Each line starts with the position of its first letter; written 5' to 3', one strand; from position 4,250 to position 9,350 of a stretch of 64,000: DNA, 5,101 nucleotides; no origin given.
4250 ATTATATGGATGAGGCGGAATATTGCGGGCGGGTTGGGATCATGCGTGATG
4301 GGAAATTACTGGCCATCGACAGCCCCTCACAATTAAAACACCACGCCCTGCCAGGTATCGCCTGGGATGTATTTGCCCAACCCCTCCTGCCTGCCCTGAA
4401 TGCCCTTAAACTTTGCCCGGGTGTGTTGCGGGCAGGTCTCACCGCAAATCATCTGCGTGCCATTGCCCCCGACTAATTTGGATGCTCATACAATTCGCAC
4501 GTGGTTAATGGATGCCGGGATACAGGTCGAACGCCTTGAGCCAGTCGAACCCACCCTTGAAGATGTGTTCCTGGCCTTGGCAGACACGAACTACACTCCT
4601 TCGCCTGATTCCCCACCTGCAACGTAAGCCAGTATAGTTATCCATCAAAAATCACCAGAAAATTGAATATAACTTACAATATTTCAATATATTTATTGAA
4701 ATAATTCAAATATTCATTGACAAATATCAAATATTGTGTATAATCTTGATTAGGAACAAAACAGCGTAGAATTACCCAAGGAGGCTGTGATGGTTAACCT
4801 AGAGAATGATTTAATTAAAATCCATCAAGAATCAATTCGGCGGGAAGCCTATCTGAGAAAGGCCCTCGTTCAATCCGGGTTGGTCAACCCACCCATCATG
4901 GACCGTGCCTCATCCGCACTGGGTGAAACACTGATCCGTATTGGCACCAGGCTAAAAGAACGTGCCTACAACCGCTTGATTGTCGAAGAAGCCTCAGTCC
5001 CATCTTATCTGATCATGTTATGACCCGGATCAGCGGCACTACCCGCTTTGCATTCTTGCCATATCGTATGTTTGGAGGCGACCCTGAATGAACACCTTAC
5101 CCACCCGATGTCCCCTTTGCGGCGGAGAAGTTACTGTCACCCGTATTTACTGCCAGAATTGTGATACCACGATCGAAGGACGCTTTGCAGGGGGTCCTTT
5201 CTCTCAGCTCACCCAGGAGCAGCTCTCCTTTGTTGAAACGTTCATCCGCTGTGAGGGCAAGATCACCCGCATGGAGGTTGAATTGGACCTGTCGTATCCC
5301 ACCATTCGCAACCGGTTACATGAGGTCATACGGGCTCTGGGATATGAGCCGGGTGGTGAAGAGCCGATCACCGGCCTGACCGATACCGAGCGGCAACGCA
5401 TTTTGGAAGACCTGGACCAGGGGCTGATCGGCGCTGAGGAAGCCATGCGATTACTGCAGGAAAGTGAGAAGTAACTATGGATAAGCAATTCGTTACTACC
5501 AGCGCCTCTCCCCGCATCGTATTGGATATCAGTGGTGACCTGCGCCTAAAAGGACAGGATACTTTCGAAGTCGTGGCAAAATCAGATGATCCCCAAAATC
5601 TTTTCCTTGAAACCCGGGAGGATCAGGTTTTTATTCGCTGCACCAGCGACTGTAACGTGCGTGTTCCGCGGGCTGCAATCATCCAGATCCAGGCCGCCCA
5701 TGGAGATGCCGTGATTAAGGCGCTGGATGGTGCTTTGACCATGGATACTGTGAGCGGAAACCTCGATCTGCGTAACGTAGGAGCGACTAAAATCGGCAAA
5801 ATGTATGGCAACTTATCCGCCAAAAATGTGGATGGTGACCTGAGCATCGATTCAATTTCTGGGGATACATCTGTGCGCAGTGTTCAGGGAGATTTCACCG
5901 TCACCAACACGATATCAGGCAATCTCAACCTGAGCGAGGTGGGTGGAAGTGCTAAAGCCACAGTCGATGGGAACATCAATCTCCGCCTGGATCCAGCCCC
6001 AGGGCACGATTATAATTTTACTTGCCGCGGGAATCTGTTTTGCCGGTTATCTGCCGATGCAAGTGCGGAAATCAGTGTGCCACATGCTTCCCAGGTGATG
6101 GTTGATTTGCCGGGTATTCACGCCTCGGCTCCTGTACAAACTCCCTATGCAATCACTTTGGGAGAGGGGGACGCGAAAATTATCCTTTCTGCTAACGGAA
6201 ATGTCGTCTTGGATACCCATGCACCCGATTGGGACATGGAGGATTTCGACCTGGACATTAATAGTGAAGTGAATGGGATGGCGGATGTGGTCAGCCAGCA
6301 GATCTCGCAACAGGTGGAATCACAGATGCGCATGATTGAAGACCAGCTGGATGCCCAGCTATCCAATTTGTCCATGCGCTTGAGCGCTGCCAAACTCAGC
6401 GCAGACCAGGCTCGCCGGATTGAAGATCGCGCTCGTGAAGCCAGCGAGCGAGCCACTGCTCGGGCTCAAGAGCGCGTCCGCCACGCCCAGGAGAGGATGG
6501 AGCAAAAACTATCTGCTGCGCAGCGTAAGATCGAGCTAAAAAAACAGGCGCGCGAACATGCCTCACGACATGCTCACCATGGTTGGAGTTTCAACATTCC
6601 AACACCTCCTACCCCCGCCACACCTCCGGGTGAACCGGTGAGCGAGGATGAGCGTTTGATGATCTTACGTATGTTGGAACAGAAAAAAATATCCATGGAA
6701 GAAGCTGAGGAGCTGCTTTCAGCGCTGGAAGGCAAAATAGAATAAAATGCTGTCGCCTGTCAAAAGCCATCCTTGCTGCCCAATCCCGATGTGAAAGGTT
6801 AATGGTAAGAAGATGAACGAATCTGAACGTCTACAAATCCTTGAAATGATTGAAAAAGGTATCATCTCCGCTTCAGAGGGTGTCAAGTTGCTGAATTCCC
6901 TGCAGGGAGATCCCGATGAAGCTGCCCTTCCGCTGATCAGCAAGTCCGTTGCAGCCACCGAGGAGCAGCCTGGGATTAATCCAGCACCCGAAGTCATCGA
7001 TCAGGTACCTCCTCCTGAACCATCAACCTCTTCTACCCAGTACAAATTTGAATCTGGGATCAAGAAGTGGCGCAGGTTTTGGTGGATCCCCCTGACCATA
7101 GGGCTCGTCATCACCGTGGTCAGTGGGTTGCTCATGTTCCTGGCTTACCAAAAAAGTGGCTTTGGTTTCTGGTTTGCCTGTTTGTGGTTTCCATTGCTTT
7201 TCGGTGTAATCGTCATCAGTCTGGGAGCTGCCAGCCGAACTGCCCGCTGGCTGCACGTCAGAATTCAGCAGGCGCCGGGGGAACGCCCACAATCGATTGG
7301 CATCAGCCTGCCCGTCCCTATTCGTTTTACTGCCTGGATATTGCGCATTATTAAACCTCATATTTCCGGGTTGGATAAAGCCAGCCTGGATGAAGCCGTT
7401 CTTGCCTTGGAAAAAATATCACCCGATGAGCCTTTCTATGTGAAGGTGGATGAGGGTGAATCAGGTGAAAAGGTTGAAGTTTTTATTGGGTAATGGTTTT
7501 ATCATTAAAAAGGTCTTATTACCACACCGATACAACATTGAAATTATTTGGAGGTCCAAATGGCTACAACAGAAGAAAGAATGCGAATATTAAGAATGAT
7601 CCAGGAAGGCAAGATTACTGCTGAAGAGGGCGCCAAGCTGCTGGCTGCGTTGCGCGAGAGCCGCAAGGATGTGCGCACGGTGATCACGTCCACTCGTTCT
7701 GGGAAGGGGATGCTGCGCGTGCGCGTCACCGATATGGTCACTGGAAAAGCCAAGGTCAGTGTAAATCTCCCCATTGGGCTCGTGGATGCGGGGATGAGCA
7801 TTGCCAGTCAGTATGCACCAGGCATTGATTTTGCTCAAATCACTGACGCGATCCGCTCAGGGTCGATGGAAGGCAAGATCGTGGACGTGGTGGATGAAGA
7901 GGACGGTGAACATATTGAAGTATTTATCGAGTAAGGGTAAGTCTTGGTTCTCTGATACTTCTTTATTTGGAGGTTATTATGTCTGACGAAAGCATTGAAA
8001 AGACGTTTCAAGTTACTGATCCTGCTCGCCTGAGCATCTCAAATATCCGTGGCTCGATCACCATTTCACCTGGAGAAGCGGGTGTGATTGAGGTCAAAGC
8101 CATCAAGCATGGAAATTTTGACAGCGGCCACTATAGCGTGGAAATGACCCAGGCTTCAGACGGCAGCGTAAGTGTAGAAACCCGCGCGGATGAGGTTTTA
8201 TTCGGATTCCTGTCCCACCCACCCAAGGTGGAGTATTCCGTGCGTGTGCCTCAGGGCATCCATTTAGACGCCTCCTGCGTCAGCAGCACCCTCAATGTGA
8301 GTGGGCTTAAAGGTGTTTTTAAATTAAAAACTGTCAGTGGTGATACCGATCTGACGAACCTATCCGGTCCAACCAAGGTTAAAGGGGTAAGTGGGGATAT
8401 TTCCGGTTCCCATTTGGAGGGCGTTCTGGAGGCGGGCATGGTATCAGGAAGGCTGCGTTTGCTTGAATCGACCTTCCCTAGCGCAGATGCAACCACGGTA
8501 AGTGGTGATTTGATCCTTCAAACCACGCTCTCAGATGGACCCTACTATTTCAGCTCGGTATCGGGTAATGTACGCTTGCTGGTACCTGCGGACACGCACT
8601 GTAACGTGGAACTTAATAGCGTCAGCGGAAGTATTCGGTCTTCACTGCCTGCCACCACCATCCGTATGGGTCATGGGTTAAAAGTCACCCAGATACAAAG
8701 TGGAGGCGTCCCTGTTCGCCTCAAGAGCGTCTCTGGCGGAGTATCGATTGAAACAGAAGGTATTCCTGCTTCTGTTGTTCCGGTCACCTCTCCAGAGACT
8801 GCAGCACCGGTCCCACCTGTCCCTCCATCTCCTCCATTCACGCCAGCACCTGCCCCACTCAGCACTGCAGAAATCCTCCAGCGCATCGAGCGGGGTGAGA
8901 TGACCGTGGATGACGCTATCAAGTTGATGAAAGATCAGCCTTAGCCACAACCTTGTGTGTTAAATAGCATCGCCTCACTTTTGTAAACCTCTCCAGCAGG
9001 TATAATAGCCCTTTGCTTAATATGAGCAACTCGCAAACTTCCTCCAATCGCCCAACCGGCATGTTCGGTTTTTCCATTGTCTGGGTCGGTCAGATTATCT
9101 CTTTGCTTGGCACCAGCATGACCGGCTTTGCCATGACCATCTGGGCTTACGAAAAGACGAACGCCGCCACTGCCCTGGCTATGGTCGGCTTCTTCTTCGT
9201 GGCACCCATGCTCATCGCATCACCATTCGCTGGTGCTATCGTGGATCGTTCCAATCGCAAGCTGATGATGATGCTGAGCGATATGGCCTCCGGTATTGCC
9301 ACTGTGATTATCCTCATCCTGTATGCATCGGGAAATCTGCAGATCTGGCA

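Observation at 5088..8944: Five consecutive genes all carry the same ~25-aa helical motif, at the C-terminus in three and the N-terminus in two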

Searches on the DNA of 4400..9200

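Call 83: search_rna_families(source=window, start=4400, end=9200, threshold=evalue, max_evalue=1)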
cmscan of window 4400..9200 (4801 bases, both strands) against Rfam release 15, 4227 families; matches with E-value up to 1: 0.
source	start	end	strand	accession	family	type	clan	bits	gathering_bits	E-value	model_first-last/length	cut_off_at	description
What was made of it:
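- Tried and rejected: No Rfam match (call 83).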

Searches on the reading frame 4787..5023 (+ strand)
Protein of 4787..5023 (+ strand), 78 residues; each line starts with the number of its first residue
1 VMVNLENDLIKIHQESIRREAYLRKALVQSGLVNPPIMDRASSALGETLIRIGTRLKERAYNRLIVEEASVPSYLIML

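Call 3: search_protein_families(library=pfam, proteins=[window:4787-5023:+], max_evalue=0.1)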
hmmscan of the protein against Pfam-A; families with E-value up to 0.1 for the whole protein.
window:4787-5023:+ (78 aa): 0 families

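Call 4: search_protein_families(library=ncbifam, proteins=[window:4787-5023:+], max_evalue=0.1)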
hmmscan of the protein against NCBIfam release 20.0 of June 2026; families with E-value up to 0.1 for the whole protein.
window:4787-5023:+ (78 aa): 0 families

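Call 72: search_protein_families(library=pfam, proteins=[window:4787-5023:+], max_evalue=0.01)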
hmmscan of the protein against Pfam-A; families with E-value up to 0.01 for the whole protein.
window:4787-5023:+ (78 aa): 0 families

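Call 73: search_protein_families(library=padloc, proteins=[window:4787-5023:+], max_evalue=0.01)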
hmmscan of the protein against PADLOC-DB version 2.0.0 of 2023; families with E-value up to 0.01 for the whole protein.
window:4787-5023:+ (78 aa): 0 families

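Call 84: find_homologous_proteins(query=window:4790-5020:+, max_evalue=0.001)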
Query window:4790-5020:+ (77 aa): 11 proteins with E <= 0.001 among 11 candidates.
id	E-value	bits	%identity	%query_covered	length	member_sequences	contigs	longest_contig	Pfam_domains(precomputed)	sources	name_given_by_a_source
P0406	2.3e-39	149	99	100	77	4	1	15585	-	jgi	jgi:hypothetical protein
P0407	1.2e-31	125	86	96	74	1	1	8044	-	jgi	jgi:hypothetical protein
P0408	6.6e-26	107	70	100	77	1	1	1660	-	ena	-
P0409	8.9e-26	107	70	100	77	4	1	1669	-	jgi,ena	-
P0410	2.2e-25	105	70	100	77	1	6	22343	-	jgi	jgi:hypothetical protein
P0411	1.5e-24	103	70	100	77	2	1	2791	-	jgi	jgi:hypothetical protein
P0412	1.7e-23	99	68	100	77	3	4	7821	-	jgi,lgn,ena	jgi:hypothetical protein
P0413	3.5e-23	98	62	100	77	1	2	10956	-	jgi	jgi:hypothetical protein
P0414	4.6e-23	98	70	100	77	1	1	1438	-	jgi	jgi:hypothetical protein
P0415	1.7e-22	96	68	100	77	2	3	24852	-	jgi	jgi:hypothetical protein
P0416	3.3e-22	95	66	100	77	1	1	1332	-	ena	-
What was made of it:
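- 4787..5023 (+): orf78: a small clade-specific ORF between the promoter and P1 (likely start ATG 4790). No known domain. Conserved C-terminal P-x-[FY]-[LM]-IML. Only 11 clusters in 5.8 billion proteins (call 84).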
